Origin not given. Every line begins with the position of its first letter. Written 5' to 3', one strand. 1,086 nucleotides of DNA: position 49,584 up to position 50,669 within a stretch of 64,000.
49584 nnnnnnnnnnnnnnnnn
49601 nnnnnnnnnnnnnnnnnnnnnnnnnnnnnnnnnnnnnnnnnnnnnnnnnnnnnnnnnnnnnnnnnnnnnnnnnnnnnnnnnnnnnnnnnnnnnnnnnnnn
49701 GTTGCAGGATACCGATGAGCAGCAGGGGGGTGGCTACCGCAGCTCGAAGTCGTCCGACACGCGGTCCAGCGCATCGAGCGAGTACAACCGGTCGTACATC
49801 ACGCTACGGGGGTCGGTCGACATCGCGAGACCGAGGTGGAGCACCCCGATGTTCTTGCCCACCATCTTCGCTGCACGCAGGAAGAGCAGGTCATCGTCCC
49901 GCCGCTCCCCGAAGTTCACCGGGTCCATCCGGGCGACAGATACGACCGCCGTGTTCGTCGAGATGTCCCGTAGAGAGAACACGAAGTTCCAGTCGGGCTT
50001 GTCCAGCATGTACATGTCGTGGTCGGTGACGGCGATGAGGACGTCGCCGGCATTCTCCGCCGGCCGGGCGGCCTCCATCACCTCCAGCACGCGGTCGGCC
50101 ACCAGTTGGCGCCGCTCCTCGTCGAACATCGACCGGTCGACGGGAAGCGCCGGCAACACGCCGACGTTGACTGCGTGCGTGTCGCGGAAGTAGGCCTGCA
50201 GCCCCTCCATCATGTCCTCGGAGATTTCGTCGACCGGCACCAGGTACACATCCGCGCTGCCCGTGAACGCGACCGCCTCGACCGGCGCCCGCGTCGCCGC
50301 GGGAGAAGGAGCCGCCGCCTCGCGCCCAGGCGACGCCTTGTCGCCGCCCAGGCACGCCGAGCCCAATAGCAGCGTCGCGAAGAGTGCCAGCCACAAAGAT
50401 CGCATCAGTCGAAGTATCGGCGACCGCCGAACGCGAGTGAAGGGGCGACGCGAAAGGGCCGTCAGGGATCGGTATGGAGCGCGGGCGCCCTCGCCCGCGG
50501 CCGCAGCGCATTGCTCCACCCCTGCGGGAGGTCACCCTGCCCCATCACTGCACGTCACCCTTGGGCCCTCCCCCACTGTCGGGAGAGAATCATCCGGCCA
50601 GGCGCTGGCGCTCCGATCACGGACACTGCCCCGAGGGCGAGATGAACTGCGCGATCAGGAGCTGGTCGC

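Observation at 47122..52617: Paralogous secreted enzymes carrying TSP3 calcium-binding repeats and a dockerin-like C-terminal module, plus an orphan third dockerin fragment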

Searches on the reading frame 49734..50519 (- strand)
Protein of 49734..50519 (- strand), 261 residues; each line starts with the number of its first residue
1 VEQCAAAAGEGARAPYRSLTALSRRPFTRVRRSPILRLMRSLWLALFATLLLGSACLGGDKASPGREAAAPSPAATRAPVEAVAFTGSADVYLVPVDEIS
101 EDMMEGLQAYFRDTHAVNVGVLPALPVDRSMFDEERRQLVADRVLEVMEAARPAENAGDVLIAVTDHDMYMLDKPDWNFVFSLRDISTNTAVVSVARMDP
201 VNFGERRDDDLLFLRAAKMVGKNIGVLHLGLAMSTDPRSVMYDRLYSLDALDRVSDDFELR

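Call 15: search_protein_families(library=pfam, proteins=[window:49734-50519:-], max_evalue=0.01)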
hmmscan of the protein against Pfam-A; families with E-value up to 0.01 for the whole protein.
window:49734-50519:- (261 aa): 0 families

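Call 37: search_protein_families(library=ncbifam, proteins=[window:49734-50519:-], max_evalue=0.1)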
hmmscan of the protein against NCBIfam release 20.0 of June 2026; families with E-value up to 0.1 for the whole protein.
window:49734-50519:- (261 aa): 3 families
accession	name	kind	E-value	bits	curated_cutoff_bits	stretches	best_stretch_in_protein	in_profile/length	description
NF033823.0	archmetzin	subfamily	8e-20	71.5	145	1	91-253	2-157/170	archaemetzincin family Zn-dependent metalloprotease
NF033824.1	Myxo_non_zincin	equivalog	1.8e-07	31.1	250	1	92-243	6-147/174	non-proteolytic archaemetzincin-like protein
NF006251.0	PRK08392.1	equivalog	0.079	12.4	212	1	137-199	7-69/216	hypothetical protein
